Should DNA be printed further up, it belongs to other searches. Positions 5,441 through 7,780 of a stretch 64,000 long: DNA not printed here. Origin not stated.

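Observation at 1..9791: Pseudaminic/legionaminic-acid-like nonulosonic acid cluster with non-canonical tailoring set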

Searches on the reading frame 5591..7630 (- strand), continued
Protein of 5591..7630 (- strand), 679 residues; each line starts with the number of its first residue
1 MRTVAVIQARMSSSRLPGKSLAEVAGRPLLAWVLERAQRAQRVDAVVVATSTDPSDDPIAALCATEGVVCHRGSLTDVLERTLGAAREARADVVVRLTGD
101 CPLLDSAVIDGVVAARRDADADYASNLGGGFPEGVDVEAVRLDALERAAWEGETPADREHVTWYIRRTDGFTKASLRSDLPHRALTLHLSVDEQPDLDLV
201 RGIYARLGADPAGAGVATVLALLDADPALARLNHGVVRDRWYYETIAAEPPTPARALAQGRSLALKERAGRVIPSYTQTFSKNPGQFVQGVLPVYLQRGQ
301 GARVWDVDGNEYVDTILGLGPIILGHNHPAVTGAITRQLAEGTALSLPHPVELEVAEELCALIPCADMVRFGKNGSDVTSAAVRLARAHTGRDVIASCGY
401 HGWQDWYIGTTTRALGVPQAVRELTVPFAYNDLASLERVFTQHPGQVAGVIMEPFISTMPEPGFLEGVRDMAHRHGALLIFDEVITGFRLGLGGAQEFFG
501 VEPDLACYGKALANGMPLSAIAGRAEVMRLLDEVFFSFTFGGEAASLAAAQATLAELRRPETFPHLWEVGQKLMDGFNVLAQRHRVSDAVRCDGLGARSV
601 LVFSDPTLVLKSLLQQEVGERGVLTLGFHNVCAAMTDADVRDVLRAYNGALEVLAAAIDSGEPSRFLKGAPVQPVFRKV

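Call 51: list_cluster_members(proteins=[P0121, window:5591-7630:-])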
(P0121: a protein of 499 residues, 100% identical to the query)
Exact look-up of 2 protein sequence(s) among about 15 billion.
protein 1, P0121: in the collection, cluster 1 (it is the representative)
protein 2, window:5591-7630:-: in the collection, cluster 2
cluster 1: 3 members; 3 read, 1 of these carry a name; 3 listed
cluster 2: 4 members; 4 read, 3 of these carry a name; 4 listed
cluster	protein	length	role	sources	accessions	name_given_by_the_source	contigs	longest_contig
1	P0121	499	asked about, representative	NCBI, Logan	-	-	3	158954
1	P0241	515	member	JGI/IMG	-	hypothetical protein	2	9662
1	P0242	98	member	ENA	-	-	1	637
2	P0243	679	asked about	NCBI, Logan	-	-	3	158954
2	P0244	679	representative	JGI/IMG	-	glutamate-1-semialdehyde aminotransferase/spore coat polysaccharide biosynthesis protein ...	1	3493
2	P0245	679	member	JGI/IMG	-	glutamate-1-semialdehyde aminotransferase/spore coat polysaccharide biosynthesis protein ...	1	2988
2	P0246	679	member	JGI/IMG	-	glutamate-1-semialdehyde aminotransferase/spore coat polysaccharide biosynthesis protein ...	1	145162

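Call 52: find_encoding_contigs(protein=P0121, flank=10000, max_places=6)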
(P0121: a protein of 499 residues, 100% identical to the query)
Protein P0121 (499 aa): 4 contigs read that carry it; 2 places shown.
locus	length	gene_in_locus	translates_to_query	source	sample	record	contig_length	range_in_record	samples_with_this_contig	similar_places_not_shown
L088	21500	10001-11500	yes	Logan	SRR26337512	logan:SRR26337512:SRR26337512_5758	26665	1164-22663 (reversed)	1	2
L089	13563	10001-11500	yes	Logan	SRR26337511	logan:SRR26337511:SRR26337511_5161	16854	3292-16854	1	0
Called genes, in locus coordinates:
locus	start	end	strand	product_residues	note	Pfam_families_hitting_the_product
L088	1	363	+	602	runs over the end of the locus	PF00664:ABC_membrane, PF00005:ABC_tran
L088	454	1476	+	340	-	PF04321:RmlD_sub_bind, PF05368:NmrA, PF08659:KR (weak), PF01073:3Beta_HSD, PF01370:Epimerase, PF02719:Polysacc_synt_2, PF13460:NAD_binding_10, PF16363:GDP_Man_Dehyd, +1 more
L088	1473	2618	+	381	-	PF00155:Aminotran_1_2 (weak), PF01041:DegT_DnrJ_EryC1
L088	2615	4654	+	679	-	PF02348:CTP_transf_3, PF12804:NTP_transf_3, PF00202:Aminotran_3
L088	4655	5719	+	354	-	PF04101:Glyco_tran_28_C (weak)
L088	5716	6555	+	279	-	PF00551:Formyl_trans_N, PF18216:N_formyltrans_C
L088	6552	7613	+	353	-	PF03102:NeuB, PF08666:SAF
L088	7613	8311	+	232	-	PF00551:Formyl_trans_N (weak), PF21553:Formyl_trans_C_2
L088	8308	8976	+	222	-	PF02585:PIG-L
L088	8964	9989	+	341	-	PF00899:ThiF (weak), PF01408:GFO_IDH_MocA, PF02894:GFO_IDH_MocA_C, PF22725:GFO_IDH_MocA_C3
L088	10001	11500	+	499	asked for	-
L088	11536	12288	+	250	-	PF08003:Methyltransf_9 (faint), PF13489:Methyltransf_23 (weak), PF13649:Methyltransf_25, PF13847:Methyltransf_31 (weak), PF08241:Methyltransf_11, PF08242:Methyltransf_12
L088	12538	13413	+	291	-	-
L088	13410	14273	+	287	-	PF00535:Glycos_transf_2, PF13641:Glyco_tranf_2_3, PF13632:Glyco_trans_2_3 (weak), PF10111:Glyco_tranf_2_2 (weak)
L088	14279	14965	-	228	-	PF08241:Methyltransf_11 (weak), PF13649:Methyltransf_25 (weak)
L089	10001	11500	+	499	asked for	-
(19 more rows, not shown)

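Call 62: predict_structure(alignment_id=A2)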
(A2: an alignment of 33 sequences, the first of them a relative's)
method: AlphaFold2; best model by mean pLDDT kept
length: 499 residues; sequences in the alignment: 33
mean_pLDDT: 90.7   pTM: 0.90
mean pLDDT of the five models: 90.7, 90.1, 89.6, 89.5, 86.3
residues with pLDDT >= 90: 355; 70-90: 119; 50-70: 25; < 50: 0
segments of 3 or more residues with pLDDT < 50: none
pLDDT, mean of each block of 10 residues (from residue 1): 79 90 95 95 88 95 88 91 97 92 80 82 94 97 96 94 97 93 95 97 98 97 80 67 91 82 75 89 93 96 96 72 90 96 95 88 95 94 97 93 97 95 95 94 93 98 90 76 93 85
secondary structure, 60 per line:
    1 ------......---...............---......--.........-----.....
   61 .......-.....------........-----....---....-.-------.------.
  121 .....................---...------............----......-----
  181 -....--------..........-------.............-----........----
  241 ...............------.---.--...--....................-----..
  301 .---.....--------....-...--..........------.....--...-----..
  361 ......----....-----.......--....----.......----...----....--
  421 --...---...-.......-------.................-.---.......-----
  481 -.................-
elements in order: E7-12 H16-30 E34-39 H42-50 E56-61 H62-67 H69-73 H80-87 H93-96 H100-103 H120-141 E145-147 H154-165 E170-175 E182-185 H194-203 H211-223 H229-236 H241-255 H274-293 E305-309 H318-321 H328-337 E344-348 H359-366 E371-374 H380-386 E389-392 H397-403 E408-410 H415-418 E423-425 H433-439 H447-463 H469-475 H482-498

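Call 65: fold_search(model_id=the predicted structure, library=pdb)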
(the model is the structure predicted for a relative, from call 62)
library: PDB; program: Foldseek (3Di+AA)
matches with E <= 10: 1617; with E <= 0.001: 232
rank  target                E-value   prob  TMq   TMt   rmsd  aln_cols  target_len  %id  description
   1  1f6d_C                1.2e-09  1.00  0.26  0.31  12.1       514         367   12  THE STRUCTURE OF UDP-N-ACETYLGLUCOSAMINE 2-EPIMERASE FROM E. COLI. (released 2000-12-13)
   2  1f6d_A                1.2e-09  1.00  0.23  0.29  19.1       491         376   14  THE STRUCTURE OF UDP-N-ACETYLGLUCOSAMINE 2-EPIMERASE FROM E. COLI. (released 2000-12-13)
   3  1f6d_B                2.4e-09  1.00  0.26  0.32  13.0       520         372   12  THE STRUCTURE OF UDP-N-ACETYLGLUCOSAMINE 2-EPIMERASE FROM E. COLI. (released 2000-12-13)
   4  5xvs_B                5.7e-09  1.00  0.22  0.29  18.0       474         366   14  Crystal structure of UDP-GlcNAc 2-epimerase NeuC complexed with UDP (released 2018-04-11)
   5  3otg                  8.3e-09  1.00  0.24  0.29  18.6       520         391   13  Crystal Structure of CalG1, Calicheamicin Glycostyltransferase, TDP bound form (released 2010-12-15)
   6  1f6d_D                2.5e-08  1.00  0.23  0.29  19.4       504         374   14  THE STRUCTURE OF UDP-N-ACETYLGLUCOSAMINE 2-EPIMERASE FROM E. COLI. (released 2000-12-13)
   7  3dzc_A                2.7e-08  1.00  0.25  0.32  12.6       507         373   11  2.35 Angstrom resolution structure of WecB (VC0917), a UDP-N-acetylglucosamine 2-epimerase from Vibrio cholerae. (released 2008-08-12)
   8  6vlc_D                3.7e-08  1.00  0.22  0.28  18.9       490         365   12  Crystal structure of UDP-GlcNAc 2-epimerase from Neisseria meningitidis bound to UDP-GlcNAc (released 2020-11-11)
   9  6vlb_B                4.1e-08  1.00  0.22  0.28  18.6       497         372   13  Crystal structure of ligand-free UDP-GlcNAc 2-epimerase from Neisseria meningitidis (released 2020-11-11)
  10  3ot5_C                4.3e-08  1.00  0.23  0.29  17.5       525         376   10  2.2 Angstrom Resolution Crystal Structure of putative UDP-N-acetylglucosamine 2-epimerase from Listeria monocytogenes (released 2010-09-22)
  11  3oth_B                4.3e-08  1.00  0.24  0.29  18.2       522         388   13  Crystal Structure of CalG1, Calicheamicin Glycostyltransferase, TDP and calicheamicin alpha3I bound form (released 2010-12-15)
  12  4neq                  5.3e-08  1.00  0.24  0.32  19.0       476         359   10  The structure of UDP-GlcNAc 2-epimerase from Methanocaldococcus jannaschii (released 2014-04-23)
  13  6vlb_A                5.3e-08  1.00  0.24  0.30  19.3       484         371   13  Crystal structure of ligand-free UDP-GlcNAc 2-epimerase from Neisseria meningitidis (released 2020-11-11)
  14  3iaa_A                5.6e-08  1.00  0.25  0.30  19.4       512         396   14  Crystal Structure of CalG2, Calicheamicin Glycosyltransferase, TDP bound form (released 2010-06-02)
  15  9cm8_A                5.9e-08  1.00  0.23  0.29  17.8       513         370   13  UDP-GlcNAc 2-epimerase MnaA of Paenibacillus alvei (released 2024-10-02)
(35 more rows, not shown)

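Call 79: search_protein_representatives(protein=window:5591-7630:-)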
Query: 679 residues. Proteins with E-value up to 0.001 (for the whole library): 52551; up to 1e-10: 26768; up to 1e-30: 5801. The best 150 are listed.
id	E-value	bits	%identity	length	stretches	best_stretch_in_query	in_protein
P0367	4.1e-246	835.1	57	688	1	2-678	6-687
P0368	3.8e-220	749.3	53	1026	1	3-678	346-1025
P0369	7.9e-194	662.4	49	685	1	2-677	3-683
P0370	3.7e-191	653.5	46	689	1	3-678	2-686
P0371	2.1e-180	618.0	48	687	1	4-678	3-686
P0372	1.3e-175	602.1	49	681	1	4-676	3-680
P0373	3.9e-170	584.1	45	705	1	2-677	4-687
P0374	8.0e-166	569.8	45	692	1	2-677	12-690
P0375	1.4e-165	569.0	46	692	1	2-677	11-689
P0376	3.6e-165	567.7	45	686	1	1-677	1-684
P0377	5.3e-164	563.8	46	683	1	1-677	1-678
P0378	8.1e-160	550.0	46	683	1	2-678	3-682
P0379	2.9e-159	548.1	58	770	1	253-678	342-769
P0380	7.2e-159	546.8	45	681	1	4-677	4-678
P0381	2.4e-157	541.8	44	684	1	3-677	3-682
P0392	1.4e-138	479.8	40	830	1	4-677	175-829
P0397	4.3e-133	461.6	51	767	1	214-678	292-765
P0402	6.2e-127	441.3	53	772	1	267-676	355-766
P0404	3.0e-126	439.0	52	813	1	251-677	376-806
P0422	1.0e-118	414.1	48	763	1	256-677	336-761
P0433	5.3e-112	392.0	43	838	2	250-674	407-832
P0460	2.4e-105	370.0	44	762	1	258-678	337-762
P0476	3.7e-100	352.9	45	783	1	244-676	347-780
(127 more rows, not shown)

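Call 80: search_protein_families(library=pfam, proteins=[P0368, P0379, P0397, P0402, P0404, P0422, P0460, P0476, P0392, P0433], max_evalue=0.00001)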
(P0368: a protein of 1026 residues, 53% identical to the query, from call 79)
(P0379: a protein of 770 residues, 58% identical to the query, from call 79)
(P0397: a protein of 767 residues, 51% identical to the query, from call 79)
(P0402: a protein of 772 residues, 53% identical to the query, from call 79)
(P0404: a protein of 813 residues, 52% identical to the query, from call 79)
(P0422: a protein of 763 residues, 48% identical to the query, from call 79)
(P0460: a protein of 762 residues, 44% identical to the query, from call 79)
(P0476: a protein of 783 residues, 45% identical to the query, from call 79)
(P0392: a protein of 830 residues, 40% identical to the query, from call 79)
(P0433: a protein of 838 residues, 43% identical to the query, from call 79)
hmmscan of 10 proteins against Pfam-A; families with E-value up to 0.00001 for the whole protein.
P0368 (1026 aa): 6 families
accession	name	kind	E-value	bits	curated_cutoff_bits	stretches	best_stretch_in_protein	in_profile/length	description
PF00202.27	Aminotran_3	-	2.8e-51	174.9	30.5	1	636-926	10-332/403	Aminotransferase class-III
PF02348.25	CTP_transf_3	-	2.2e-35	122.9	22.6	1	347-512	1-165/217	Cytidylyltransferase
PF22725.1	GFO_IDH_MocA_C3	-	8.1e-24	84.4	27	1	132-257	1-124/124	GFO/IDH/MocA C-terminal domain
PF01408.29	GFO_IDH_MocA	-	6.9e-20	72.4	24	1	9-123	2-119/120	Oxidoreductase family, NAD-binding Rossmann fold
PF02894.22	GFO_IDH_MocA_C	-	3.6e-15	56.8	22.9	1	136-328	1-210/218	Oxidoreductase family, C-terminal alpha/beta domain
PF12804.13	NTP_transf_3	-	2.7e-13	50.9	27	1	353-470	11-122/160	MobA-like NTP transferase domain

P0379 (770 aa): 4 families
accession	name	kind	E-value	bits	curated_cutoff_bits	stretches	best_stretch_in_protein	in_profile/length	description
PF00202.27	Aminotran_3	-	2.3e-52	178.5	30.5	1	380-665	10-327/403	Aminotransferase class-III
PF01408.29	GFO_IDH_MocA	-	2.4e-23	83.6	24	1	2-116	2-119/120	Oxidoreductase family, NAD-binding Rossmann fold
PF22725.1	GFO_IDH_MocA_C3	-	1.8e-12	47.8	27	1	140-249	16-123/124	GFO/IDH/MocA C-terminal domain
PF02894.22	GFO_IDH_MocA_C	-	5.4e-08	33.3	22.9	1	130-318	2-202/218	Oxidoreductase family, C-terminal alpha/beta domain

P0397 (767 aa): 3 families
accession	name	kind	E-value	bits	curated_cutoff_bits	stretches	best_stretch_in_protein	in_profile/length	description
PF00202.27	Aminotran_3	-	5.3e-51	174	30.5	1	376-670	9-335/403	Aminotransferase class-III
PF01408.29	GFO_IDH_MocA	-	1.5e-18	68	24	1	2-114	2-117/120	Oxidoreductase family, NAD-binding Rossmann fold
PF22725.1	GFO_IDH_MocA_C3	-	2e-12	47.6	27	1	125-246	1-122/124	GFO/IDH/MocA C-terminal domain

P0402 (772 aa): 2 families
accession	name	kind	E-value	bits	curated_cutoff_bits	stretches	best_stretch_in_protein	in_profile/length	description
PF03102.20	NeuB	-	1.6e-81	273.8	22.1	1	34-265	2-241/241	NeuB family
PF00202.27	Aminotran_3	-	7.3e-45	153.8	30.5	1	381-671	10-333/403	Aminotransferase class-III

P0404 (813 aa): 4 families
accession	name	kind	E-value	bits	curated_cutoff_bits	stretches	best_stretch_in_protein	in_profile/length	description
PF00202.27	Aminotran_3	-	4.2e-47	161.2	30.5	1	418-719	11-343/403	Aminotransferase class-III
PF22725.1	GFO_IDH_MocA_C3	-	2.2e-14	54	27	1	130-253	4-123/124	GFO/IDH/MocA C-terminal domain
PF01408.29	GFO_IDH_MocA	-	2e-13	51.5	24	1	1-117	1-118/120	Oxidoreductase family, NAD-binding Rossmann fold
PF02894.22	GFO_IDH_MocA_C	-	7.6e-06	26.3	22.9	0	133-334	3-218/218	Oxidoreductase family, C-terminal alpha/beta domain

P0422 (763 aa): 3 families
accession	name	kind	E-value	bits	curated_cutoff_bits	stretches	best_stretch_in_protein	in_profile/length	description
PF00202.27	Aminotran_3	-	1.3e-52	179.3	30.5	1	372-672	9-342/403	Aminotransferase class-III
PF01408.29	GFO_IDH_MocA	-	7.3e-12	46.5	24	1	5-112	3-116/120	Oxidoreductase family, NAD-binding Rossmann fold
PF22725.1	GFO_IDH_MocA_C3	-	2.2e-11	44.2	27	1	125-247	2-123/124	GFO/IDH/MocA C-terminal domain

P0460 (762 aa): 9 families
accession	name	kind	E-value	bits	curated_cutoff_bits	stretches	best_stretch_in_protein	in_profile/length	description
PF01370.27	Epimerase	-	6.2e-59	199.8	20.9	1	10-247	1-240/240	NAD dependent epimerase/dehydratase family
PF16363.11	GDP_Man_Dehyd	-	6.3e-58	197.2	27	1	11-309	1-332/332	GDP-mannose 4,6 dehydratase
PF00202.27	Aminotran_3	-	1.9e-50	172.2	30.5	1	373-712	11-374/403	Aminotransferase class-III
PF01073.25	3Beta_HSD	-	2.7e-23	82.9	22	1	11-233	1-228/280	3-beta hydroxysteroid dehydrogenase/isomerase family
PF04321.23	RmlD_sub_bind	-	2.8e-19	69.7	27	1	9-261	2-227/287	RmlD substrate binding domain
PF02719.21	Polysacc_synt_2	-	1.1e-16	61.4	20.2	1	10-261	1-243/293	Polysaccharide biosynthesis protein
PF07993.18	NAD_binding_4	-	2.2e-13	50.4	20.1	1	12-183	1-209/258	Male sterility protein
PF13460.12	NAD_binding_10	-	1.5e-10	41.7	27.2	1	14-178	1-143/184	NAD(P)H-binding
PF00106.31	adh_short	-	2.7e-06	27.4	26.6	0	10-74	3-68/195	short chain dehydrogenase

P0476 (783 aa): 5 families
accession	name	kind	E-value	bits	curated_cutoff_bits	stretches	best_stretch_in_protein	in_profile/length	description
PF00202.27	Aminotran_3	-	1.6e-50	172.4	30.5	1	397-690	11-336/403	Aminotransferase class-III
PF13649.12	Methyltransf_25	-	9.5e-08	33.1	27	1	77-164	2-97/97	Methyltransferase domain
PF13489.12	Methyltransf_23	-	1.6e-07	31.7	27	1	53-175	3-123/164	Methyltransferase domain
PF08242.18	Methyltransf_12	-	1.4e-06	29.4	30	0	77-166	1-98/98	Methyltransferase domain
PF08241.18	Methyltransf_11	-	5.2e-06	27.5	21.2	0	77-168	1-95/95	Methyltransferase domain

P0392 (830 aa): 6 families
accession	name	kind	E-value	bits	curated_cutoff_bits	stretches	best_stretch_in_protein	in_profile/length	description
PF00202.27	Aminotran_3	-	1.1e-45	156.4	30.5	1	452-782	9-372/403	Aminotransferase class-III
PF02348.25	CTP_transf_3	-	1.4e-25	90.8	22.6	1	176-368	2-199/217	Cytidylyltransferase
PF13302.13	Acetyltransf_3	-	4.2e-17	63.6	25.4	1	14-148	2-138/138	Acetyltransferase (GNAT) domain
PF13420.13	Acetyltransf_4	-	9.3e-11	42.4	24.3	1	16-150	1-137/155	Acetyltransferase (GNAT) domain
PF00583.31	Acetyltransf_1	-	2.9e-08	34.4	20.7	1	69-147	38-116/116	Acetyltransferase (GNAT) family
PF12804.13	NTP_transf_3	-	1.9e-07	31.8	27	1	181-303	11-127/160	MobA-like NTP transferase domain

P0433 (838 aa): 3 families
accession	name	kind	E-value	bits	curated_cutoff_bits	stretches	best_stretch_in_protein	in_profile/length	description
PF00202.27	Aminotran_3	-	1.6e-55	188.9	30.5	1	448-770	10-362/403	Aminotransferase class-III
PF01636.29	APH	-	3.2e-15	57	23.2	1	76-286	23-216/239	Phosphotransferase enzyme family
PF07914.17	DUF1679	-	7.9e-06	25.4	24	0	149-277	178-311/414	Uncharacterized oxidoreductase dhs-27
